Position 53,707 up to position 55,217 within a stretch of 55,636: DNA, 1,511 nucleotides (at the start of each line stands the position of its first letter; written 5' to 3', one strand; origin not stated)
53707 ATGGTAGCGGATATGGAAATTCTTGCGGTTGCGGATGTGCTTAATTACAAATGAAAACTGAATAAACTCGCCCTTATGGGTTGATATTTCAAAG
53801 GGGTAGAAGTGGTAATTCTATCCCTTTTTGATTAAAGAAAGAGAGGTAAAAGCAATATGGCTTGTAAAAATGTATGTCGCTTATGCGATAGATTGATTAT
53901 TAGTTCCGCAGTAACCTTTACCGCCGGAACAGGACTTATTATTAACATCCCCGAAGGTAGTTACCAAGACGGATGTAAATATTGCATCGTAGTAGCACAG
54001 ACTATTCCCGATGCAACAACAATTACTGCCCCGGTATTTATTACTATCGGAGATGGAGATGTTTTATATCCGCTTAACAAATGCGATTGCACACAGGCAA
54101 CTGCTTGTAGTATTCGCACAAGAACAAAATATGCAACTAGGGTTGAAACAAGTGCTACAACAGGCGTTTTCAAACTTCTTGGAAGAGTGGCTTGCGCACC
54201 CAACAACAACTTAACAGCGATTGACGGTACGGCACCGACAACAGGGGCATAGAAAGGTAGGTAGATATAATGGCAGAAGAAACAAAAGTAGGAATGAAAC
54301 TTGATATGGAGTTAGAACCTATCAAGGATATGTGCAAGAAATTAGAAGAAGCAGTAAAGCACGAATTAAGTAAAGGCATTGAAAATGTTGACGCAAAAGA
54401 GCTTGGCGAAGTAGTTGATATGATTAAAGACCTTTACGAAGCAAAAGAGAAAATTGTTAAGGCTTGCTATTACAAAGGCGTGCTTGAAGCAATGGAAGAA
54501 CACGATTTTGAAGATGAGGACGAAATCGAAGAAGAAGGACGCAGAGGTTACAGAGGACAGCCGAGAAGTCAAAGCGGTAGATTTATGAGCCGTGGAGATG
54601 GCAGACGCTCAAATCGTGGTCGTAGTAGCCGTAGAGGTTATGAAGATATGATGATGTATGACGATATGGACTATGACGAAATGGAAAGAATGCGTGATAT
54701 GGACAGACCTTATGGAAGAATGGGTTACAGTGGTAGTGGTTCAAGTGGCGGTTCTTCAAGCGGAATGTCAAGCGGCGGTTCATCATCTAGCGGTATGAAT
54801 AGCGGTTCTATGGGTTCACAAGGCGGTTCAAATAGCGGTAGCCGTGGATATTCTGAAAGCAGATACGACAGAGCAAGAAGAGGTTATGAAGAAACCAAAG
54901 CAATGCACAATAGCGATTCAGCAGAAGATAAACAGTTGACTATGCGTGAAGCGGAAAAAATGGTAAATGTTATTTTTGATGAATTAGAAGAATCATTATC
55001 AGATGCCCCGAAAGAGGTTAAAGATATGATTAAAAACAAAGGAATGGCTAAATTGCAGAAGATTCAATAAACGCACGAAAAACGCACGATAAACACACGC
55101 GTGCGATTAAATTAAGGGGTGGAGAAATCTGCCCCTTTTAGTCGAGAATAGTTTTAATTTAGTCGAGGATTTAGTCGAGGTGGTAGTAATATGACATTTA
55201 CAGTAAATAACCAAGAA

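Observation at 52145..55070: attP-proximal six-gene cargo operon of low-complexity, Gly/Cys/Tyr-rich and disordered proteins with no recognisable function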

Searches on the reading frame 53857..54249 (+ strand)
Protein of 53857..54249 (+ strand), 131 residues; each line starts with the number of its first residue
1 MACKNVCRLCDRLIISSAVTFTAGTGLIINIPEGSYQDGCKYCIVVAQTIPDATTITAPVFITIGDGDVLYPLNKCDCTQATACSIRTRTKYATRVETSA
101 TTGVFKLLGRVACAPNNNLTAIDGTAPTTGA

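Call 6: search_protein_families(library=pfam, proteins=[window:53857-54249:+], max_evalue=1)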
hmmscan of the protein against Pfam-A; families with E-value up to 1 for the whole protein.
window:53857-54249:+ (131 aa): 0 families

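Call 7: search_protein_families(library=phrogs, proteins=[window:53857-54249:+], max_evalue=1)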
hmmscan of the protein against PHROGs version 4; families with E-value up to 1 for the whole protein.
window:53857-54249:+ (131 aa): 0 families

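Call 16: find_homologous_proteins(query=window:53857-54249:+)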
Query window:53857-54249:+ (131 aa): 4800 proteins with E <= 0.001 among 4809 candidates; the best 120 are listed.
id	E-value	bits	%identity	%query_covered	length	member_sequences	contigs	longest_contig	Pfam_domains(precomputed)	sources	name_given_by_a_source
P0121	6.2e-75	267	95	100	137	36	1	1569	-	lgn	-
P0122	1.3e-73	263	95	98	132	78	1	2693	-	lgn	-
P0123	2.3e-73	262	95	98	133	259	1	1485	-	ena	-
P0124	3.8e-73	261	93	100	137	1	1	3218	-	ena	-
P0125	8.7e-73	260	96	96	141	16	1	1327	-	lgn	-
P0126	3.3e-72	258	91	100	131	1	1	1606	-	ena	-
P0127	5.9e-72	257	89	100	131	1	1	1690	-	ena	-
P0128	1.5e-71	256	93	97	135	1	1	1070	-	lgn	-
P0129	1.8e-71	256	89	100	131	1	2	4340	-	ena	-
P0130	2.2e-71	256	92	100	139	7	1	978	-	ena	-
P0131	3.8e-71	255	93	97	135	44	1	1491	-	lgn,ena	-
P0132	4.3e-71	255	93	97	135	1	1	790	-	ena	-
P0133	4.6e-71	255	89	100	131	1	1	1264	-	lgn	-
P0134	4.7e-71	255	90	100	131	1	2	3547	-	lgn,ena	-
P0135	5.2e-71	254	91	100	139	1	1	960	-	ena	-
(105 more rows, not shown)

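Call 17: search_protein_families(library=ncbifam, proteins=[window:53857-54249:+], max_evalue=1)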
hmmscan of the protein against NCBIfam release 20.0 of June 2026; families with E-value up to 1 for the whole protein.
window:53857-54249:+ (131 aa): 1 family
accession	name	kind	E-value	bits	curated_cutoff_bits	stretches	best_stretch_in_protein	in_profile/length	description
NF000144.1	D_ala_D_lac_VanF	exception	0.0057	15.7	750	1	16-99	126-207/343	D-alanine--(R)-lactate ligase VanF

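Call 18: search_protein_families(library=padloc, proteins=[window:53857-54249:+], max_evalue=1)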
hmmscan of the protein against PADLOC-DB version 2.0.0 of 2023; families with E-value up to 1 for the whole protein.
window:53857-54249:+ (131 aa): 0 families

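Call 19: search_solved_structures(query=window:53857-54249:+, max_evalue=10)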
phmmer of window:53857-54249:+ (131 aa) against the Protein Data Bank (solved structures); distinct sequences matched with E-value up to 10: 0.

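Call 39: search_solved_structures(query=A2, max_evalue=1)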
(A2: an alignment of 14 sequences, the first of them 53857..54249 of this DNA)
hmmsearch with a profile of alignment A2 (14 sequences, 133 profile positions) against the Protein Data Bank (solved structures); distinct sequences matched with E-value up to 1: 0.

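Call 41: find_homologous_proteins(query=A4, max_evalue=0.001)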
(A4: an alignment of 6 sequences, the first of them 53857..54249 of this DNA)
Query A4 (6 sequences) (131 aa, profile of the alignment): 5110 proteins with E <= 0.001 among 8000 candidates; the best 120 are listed.
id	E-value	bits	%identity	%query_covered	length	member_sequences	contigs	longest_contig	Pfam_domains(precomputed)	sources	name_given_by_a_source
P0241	1.1e-54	202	86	100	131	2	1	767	-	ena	-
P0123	1.1e-54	202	95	98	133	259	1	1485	-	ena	-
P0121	1.5e-54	201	95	100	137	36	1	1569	-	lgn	-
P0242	2.7e-54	201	82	100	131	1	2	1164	-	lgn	-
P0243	2.9e-54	200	75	94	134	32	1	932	-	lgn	-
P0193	3.2e-54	200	89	98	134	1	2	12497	-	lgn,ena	-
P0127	3.4e-54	200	89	100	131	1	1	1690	-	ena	-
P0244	3.9e-54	200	87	98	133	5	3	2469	-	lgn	-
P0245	4.0e-54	200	75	97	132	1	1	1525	-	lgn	-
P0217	4.5e-54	200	91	97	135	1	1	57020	-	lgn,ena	-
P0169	4.5e-54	200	89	100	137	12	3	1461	-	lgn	-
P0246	4.8e-54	200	88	100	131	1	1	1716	-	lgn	-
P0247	4.8e-54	200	71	94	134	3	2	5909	-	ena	-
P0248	5.3e-54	200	72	94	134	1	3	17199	-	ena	-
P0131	5.4e-54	200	93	97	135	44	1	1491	-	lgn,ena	-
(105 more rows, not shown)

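Call 48: predict_structure(alignment_id=A5)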
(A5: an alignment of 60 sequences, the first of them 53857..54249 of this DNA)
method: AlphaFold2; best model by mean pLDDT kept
length: 131 residues; sequences in the alignment: 60
mean_pLDDT: 46.5   pTM: 0.45
mean pLDDT of the five models: 46.5, 46.3, 45.4, 43.6, 40.4
residues with pLDDT >= 90: 0; 70-90: 13; 50-70: 50; < 50: 68
segments of 3 or more residues with pLDDT < 50: 1-9, 74-131
pLDDT, mean of each block of 10 residues (from residue 1): 34 65 65 64 60 53 70 40 28 32 34 32 30 31
secondary structure, 60 per line:
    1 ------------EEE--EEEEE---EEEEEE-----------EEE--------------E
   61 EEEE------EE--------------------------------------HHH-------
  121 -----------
elements in order: E13-15 E18-22 E26-31 E43-45 E60-64

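Call 58: search_dna_similar(query=window:53857-54249:+, collection=phages, mode=protein, max_rows=40, max_evalue=0.01)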
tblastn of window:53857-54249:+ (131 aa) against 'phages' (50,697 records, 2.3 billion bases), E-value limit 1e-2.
Records with a match: 5; places in all: 5; records where one place covers at least 80% of the query: 5.
Best place of each record, by identity: 60-80% 4; <60% 1.
By first word of the organism name: Bacteriophage 4; bajarodcaudo 1.
By host as written in the record: - 5.
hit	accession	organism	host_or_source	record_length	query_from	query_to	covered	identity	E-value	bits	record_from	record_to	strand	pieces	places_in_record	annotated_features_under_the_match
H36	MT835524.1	Bacteriophage sp.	human fecal samples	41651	1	126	96%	66.1%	2e-46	165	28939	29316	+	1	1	record has no annotation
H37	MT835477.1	Bacteriophage sp.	human fecal samples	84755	1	124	95%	64.5%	3e-44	158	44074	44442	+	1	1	record has no annotation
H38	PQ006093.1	bajarodcaudo virus 2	Neotoma bryanti feces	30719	1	127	97%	58.6%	5e-34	129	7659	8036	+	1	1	hypothetical protein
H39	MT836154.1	Bacteriophage sp.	human fecal samples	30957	1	109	83%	66.4%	6e-37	138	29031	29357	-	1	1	record has no annotation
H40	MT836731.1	Bacteriophage sp.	human fecal samples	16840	1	109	83%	66.4%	5e-36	135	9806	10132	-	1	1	record has no annotation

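Call 61: search_protein_representatives(alignment_id=A5)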
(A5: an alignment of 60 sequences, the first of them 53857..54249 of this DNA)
Query: 60 sequences, 132 profile positions. Proteins with E-value up to 0.001 (for the whole library): 365; up to 1e-10: 213; up to 1e-30: 61. The best 150 are listed.
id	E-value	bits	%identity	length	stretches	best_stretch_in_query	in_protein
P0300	1.9e-63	228.4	-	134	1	1-131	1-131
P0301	6.4e-62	223.5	-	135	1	4-129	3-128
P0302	1.4e-60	219.1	-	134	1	1-130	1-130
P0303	1.6e-54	199.5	-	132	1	1-129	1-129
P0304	1.1e-53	196.8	-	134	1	1-130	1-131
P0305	7.9e-53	194.1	-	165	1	18-130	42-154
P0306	3.5e-47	175.8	-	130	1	1-96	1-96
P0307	7.6e-47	174.7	-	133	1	1-131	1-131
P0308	1.7e-45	170.4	-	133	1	5-127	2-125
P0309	2.0e-45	170.1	-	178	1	2-122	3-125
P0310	3.2e-45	169.4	-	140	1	3-128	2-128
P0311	3.5e-43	162.9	-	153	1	28-130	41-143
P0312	6.4e-43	162.0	-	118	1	1-92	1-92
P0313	4.1e-42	159.4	-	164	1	1-128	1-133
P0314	6.3e-42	158.8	-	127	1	1-118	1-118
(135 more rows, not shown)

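Call 63: search_protein_families(library=pfam, alignment_id=A7, max_evalue=0.01)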
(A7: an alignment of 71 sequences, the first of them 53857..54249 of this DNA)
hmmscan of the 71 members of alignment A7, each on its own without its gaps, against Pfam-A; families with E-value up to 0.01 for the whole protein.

A. member 1, window:53857-54249:+ (131 aa): 0 families

B. families by the number of members that match (of 71 scanned): 0 families

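Call 64: search_solved_structures(query=A7, max_evalue=10, show_alignments=2)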
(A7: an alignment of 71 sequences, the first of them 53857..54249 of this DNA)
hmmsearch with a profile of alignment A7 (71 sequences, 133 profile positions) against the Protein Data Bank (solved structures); distinct sequences matched with E-value up to 10: 4.
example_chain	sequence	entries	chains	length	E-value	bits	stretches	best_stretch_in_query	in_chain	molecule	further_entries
6m5y_A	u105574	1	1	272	0.28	13.8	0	15-33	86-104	Galectin-1,Galectin-1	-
2guz_B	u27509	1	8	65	0.95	12.1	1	81-114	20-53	Mitochondrial import inner membrane translocase subunit TIM16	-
6i9b_A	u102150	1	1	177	1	12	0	37-56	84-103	La-related protein 4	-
8t9b_I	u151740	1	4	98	1.1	11.9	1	57-102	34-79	Ephrin type-A receptor 2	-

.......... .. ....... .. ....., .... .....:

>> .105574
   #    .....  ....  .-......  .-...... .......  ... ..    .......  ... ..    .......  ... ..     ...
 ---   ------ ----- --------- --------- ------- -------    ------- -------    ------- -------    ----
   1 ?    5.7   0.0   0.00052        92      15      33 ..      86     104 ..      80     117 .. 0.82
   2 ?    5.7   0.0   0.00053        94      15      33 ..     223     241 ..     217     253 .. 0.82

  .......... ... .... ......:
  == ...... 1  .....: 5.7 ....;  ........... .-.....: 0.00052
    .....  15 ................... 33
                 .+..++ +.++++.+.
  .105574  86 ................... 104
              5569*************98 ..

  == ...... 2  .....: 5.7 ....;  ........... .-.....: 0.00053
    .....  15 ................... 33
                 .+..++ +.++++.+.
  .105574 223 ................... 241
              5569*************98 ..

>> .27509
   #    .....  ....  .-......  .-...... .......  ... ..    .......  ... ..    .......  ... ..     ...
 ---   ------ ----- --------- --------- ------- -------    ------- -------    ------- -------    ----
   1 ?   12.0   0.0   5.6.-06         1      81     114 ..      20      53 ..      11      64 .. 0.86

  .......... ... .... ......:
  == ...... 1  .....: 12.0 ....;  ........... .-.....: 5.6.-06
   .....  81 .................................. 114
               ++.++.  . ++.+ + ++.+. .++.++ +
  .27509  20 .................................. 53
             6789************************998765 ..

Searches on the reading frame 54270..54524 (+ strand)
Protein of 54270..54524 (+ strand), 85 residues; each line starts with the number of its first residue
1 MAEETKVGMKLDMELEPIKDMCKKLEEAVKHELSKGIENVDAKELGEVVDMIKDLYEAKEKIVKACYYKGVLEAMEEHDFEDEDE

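Call 108: search_solved_structures(query=A11, max_evalue=1)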
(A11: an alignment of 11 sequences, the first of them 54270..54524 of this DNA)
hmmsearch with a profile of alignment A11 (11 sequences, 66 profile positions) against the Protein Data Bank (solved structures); distinct sequences matched with E-value up to 1: 4.
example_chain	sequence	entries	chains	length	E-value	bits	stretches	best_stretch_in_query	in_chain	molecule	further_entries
9wiw_A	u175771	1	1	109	0.31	14.8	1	14-56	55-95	Endoribonuclease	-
8a3k_UNK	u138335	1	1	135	0.63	13.8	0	3-44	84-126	sc-apCC-4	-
3wx4_A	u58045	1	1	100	0.84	13.4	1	6-50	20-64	Anti-restriction endonuclease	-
36hb_C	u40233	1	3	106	0.85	13.4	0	1-34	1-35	CAM1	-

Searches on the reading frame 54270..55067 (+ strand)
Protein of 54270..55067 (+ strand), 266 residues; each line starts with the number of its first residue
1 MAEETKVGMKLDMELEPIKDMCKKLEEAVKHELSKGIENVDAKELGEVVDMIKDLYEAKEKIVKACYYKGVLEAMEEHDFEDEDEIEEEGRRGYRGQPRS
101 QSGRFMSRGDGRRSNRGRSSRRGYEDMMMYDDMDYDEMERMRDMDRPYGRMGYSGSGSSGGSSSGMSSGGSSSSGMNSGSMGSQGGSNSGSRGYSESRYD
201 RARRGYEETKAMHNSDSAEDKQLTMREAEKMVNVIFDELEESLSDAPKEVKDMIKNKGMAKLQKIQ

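Call 6: search_protein_families(library=pfam, proteins=[window:54270-55067:+], max_evalue=1)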
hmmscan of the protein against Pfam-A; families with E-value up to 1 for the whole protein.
window:54270-55067:+ (266 aa): 8 families
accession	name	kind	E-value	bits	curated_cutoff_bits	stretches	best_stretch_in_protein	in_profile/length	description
PF07218.16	RAP1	-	0.0014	17.5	26.3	1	73-259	62-238/793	Rhoptry-associated protein 1 (RAP-1)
PF23534.1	Microp_apicomplexa_20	-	0.0093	16.5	27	0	15-42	40-67/79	Apicomplexa microprotein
PF17035.10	BET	-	0.014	15.9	24.5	1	30-54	7-31/64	Bromodomain extra-terminal - transcription regulation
PF17253.7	DUF5320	-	0.039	15.5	27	1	150-231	6-85/99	Family of unknown function (DUF5320)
PF08955.15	BofC_C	-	0.13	12.8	21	1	23-53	43-73/74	BofC C-terminal domain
PF24937.1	DUF7754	-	0.13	12.8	27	1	20-71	5-58/65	Domain of unknown function (DUF7754)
PF00216.26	Bac_DNA_binding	-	0.36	11.5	22.4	0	218-245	11-38/90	Bacterial DNA-binding protein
PF24722.1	DUF7674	-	0.45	11.1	27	1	26-81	30-84/111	Domain of unknown function (DUF7674)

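Call 7: search_protein_families(library=phrogs, proteins=[window:54270-55067:+], max_evalue=1)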
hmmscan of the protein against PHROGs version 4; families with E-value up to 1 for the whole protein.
window:54270-55067:+ (266 aa): 5 families
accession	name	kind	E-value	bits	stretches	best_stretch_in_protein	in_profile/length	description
phrog_4150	-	head and packaging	0.018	15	1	152-200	213-262/430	virion structural protein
phrog_8482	-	head and packaging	0.025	14.5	1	152-203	232-282/424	attachment protein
phrog_2881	-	DNA, RNA and nucleotide metabolism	0.06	14.8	0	39-62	8-31/68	dCMP hydroxymethylase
phrog_10780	-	tail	0.061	11.9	1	154-247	1286-1387/1694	tail length tape measure protein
phrog_815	-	unknown function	0.21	11.7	1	154-254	257-353/420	-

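Call 17: search_protein_families(library=ncbifam, proteins=[window:54270-55067:+], max_evalue=1)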
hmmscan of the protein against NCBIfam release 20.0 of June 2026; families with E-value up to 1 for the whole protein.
window:54270-55067:+ (266 aa): 3 families
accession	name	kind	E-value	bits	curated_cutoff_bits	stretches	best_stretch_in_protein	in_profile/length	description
NF038033.1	FEA1_rel_lipo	equivalog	0.0054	15.5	250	1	154-199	35-81/406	FEA1-related lipoprotein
TIGR03077.1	not_gcvH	equivalog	0.017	15.1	144.05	1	6-75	28-97/110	glycine cleavage protein H-like protein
NF001401.0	PRK00285.1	equivalog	0.27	11.4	111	1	218-246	16-44/103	integration host factor subunit alpha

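Call 18: search_protein_families(library=padloc, proteins=[window:54270-55067:+], max_evalue=1)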
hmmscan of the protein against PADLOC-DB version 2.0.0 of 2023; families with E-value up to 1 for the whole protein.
window:54270-55067:+ (266 aa): 2 families
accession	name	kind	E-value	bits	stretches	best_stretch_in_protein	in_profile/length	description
PDLC02556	PglZ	-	0.016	11.8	1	24-130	472-574/641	PglZ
PDLC04772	PDC-M68A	-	0.083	10.9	1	17-61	96-141/253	-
